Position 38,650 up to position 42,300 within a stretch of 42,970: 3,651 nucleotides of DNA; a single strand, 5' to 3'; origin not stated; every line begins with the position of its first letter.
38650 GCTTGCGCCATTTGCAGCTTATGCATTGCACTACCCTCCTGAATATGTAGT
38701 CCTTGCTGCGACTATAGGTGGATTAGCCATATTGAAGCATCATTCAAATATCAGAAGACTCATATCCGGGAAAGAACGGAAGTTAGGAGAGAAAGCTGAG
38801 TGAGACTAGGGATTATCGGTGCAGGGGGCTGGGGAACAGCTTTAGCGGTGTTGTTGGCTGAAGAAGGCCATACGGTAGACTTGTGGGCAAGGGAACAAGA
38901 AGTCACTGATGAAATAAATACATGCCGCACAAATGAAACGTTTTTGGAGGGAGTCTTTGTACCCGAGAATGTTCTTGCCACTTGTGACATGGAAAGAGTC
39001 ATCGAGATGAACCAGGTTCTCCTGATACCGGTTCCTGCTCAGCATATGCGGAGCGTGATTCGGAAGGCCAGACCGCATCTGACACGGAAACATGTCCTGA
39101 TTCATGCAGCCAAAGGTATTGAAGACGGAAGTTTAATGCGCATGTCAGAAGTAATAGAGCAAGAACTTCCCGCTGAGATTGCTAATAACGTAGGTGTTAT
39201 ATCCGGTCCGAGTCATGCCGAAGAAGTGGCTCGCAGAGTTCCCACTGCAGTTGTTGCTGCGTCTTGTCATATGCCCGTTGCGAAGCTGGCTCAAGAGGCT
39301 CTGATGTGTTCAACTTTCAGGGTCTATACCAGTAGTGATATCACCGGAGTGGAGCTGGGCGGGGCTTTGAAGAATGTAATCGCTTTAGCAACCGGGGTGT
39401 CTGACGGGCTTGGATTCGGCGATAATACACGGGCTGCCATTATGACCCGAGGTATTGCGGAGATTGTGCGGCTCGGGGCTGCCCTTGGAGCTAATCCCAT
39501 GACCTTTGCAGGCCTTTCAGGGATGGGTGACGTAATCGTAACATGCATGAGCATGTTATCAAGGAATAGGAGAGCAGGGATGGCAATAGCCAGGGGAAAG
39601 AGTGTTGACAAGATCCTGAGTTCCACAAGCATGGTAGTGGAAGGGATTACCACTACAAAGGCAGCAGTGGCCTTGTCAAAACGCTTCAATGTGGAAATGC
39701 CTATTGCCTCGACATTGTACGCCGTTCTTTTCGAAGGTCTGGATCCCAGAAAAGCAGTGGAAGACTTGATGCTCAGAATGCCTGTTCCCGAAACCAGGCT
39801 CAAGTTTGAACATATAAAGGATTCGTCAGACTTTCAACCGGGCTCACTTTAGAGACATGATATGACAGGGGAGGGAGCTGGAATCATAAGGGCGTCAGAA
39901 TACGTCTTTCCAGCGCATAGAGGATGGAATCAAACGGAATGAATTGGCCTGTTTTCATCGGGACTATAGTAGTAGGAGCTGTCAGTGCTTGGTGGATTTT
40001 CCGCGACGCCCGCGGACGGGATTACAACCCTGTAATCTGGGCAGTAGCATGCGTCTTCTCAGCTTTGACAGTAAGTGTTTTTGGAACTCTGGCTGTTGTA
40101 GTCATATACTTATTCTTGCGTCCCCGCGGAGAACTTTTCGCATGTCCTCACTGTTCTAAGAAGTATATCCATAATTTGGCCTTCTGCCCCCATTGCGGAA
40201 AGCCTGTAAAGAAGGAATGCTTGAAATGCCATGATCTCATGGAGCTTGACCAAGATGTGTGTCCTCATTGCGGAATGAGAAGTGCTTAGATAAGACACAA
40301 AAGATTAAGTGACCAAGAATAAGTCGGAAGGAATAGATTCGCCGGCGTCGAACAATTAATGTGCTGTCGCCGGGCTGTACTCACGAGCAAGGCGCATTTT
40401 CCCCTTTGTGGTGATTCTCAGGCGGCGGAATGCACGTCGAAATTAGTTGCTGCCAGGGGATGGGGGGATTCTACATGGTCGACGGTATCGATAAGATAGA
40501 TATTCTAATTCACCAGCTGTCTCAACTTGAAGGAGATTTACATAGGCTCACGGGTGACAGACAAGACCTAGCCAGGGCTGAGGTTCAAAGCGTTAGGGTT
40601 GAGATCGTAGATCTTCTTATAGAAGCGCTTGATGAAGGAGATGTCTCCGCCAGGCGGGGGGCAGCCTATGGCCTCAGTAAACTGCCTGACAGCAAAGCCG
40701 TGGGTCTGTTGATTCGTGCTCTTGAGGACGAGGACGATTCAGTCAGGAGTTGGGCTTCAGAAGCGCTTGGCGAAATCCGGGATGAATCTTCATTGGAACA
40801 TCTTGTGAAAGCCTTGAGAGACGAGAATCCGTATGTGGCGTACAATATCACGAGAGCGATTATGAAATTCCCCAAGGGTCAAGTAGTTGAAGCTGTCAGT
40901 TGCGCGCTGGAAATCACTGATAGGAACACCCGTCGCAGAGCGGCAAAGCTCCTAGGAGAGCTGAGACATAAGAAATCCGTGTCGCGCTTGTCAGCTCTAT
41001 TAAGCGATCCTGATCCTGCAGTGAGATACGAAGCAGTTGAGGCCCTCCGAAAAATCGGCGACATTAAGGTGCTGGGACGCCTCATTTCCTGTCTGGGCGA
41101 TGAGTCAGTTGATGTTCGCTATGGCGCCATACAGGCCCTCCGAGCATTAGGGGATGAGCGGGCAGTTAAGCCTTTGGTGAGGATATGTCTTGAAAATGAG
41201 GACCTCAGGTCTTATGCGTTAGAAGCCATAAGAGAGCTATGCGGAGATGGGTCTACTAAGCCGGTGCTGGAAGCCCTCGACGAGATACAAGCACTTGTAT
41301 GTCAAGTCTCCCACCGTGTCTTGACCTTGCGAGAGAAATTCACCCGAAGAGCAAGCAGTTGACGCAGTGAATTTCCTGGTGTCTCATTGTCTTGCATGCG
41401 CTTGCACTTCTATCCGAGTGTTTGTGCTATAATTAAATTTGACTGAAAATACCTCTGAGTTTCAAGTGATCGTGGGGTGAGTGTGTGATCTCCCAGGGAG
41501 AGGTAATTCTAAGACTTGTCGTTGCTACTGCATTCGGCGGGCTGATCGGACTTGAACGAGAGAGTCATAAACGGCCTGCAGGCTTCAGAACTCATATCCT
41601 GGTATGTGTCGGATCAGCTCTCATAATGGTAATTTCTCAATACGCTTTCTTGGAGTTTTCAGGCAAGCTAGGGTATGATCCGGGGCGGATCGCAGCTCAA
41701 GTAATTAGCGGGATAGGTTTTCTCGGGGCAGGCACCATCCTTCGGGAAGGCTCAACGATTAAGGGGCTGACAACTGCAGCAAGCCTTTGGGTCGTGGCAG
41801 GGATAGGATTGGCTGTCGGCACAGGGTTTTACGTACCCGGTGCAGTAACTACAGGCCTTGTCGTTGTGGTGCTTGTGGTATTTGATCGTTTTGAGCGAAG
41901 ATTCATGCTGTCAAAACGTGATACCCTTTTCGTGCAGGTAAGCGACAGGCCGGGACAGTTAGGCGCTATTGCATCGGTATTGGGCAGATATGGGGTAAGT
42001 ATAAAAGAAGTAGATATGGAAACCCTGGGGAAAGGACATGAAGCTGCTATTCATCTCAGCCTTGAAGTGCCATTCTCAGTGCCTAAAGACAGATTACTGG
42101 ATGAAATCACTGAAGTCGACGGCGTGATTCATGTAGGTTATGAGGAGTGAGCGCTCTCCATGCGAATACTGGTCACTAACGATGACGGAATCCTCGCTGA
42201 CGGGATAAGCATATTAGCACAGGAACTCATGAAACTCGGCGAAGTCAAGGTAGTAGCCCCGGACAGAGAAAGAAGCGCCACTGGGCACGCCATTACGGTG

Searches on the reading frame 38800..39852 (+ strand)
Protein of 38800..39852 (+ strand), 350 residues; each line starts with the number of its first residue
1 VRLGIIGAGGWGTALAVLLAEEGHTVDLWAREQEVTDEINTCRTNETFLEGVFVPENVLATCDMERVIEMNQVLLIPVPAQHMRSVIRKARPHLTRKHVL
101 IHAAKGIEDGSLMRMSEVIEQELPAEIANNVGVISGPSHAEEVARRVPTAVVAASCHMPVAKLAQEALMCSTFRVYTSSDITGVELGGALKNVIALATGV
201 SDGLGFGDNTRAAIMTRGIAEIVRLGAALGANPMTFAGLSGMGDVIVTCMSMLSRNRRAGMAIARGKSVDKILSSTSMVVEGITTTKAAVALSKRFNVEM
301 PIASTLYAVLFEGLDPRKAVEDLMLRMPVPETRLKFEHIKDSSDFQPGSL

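Call 71: search_protein_families(library=pfam, proteins=[window:38800-39852:+], max_evalue=0.00001)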
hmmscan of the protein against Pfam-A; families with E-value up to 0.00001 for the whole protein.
window:38800-39852:+ (350 aa): 5 families
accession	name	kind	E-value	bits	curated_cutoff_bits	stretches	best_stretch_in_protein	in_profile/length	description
PF07479.19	NAD_Gly3P_dh_C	-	2.1e-56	190.5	25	1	180-321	1-142/142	NAD-dependent glycerol-3-phosphate dehydrogenase C-terminus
PF01210.29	NAD_Gly3P_dh_N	-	6e-52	176.2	23.1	1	4-157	3-154/158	NAD-dependent glycerol-3-phosphate dehydrogenase N-terminus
PF20618.3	GPD_NAD_C_bact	-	5.6e-20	72.1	27.6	1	240-304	1-64/66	Bacterial GPD, NAD-dependent C-terminal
PF02558.23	ApbA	-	1.7e-08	34.7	22.2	1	4-103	2-99/150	Ketopantoate reductase PanE/ApbA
PF03807.23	F420_oxidored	-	4.9e-06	27.5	21.6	0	2-104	1-92/94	NADP oxidoreductase coenzyme F420-dependent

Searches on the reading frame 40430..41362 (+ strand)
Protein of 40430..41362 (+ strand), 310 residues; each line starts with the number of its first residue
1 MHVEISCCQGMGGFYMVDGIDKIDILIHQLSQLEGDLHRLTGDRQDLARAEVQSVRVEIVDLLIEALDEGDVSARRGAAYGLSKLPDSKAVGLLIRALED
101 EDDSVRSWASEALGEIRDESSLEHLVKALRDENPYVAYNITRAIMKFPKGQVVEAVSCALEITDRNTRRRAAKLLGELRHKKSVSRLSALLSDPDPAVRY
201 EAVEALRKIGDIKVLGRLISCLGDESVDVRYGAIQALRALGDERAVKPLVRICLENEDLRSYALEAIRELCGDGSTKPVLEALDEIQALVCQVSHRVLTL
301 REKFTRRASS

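Call 71: search_protein_families(library=pfam, proteins=[window:40430-41362:+], max_evalue=0.00001)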
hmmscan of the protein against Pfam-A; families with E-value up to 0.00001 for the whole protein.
window:40430-41362:+ (310 aa): 8 families
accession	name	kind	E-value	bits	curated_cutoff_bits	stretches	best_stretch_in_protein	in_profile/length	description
PF13646.12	HEAT_2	-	3.2e-44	149.6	27.7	3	187-267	5-87/88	HEAT repeats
PF03130.22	HEAT_PBS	-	1e-24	84.6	20.9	0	105-131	1-27/27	PBS lyase HEAT-like repeat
PF02985.28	HEAT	-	6.2e-22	76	23.5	0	187-210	5-28/31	HEAT repeat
PF13513.12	HEAT_EZ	-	1.5e-15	57.7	27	0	180-209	26-55/55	HEAT-like repeat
PF00514.29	Arm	-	2.3e-13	50.1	20.6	0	184-209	14-39/41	Armadillo/beta-catenin-like repeat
PF12717.13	Cnd1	-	5.5e-09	36.7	26.4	0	52-120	15-89/162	non-SMC mitotic condensation complex subunit 1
PF12755.13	Vac14_Fab1_bd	-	4.7e-07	30.8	22.1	0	90-117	28-55/97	Vacuolar 14 Fab1-binding region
PF01602.26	Adaptin_N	-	6.5e-07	28.7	37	0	154-271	248-366/524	Adaptin N terminal region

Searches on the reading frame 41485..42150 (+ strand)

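Call 71: search_protein_families(library=pfam, proteins=[window:41485-42150:+], max_evalue=0.00001)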
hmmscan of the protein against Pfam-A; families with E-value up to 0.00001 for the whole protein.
window:41485-42150:+ (221 aa): 3 families
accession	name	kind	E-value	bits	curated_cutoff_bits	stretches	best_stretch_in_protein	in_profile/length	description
PF02308.21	MgtC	-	1e-43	149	31.4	1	11-138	1-120/121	MgtC family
PF13291.12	ACT_4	-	5.5e-07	30.6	27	1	148-217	9-78/80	ACT domain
PF01842.31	ACT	-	1.6e-06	28.2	27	1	147-211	2-64/66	ACT domain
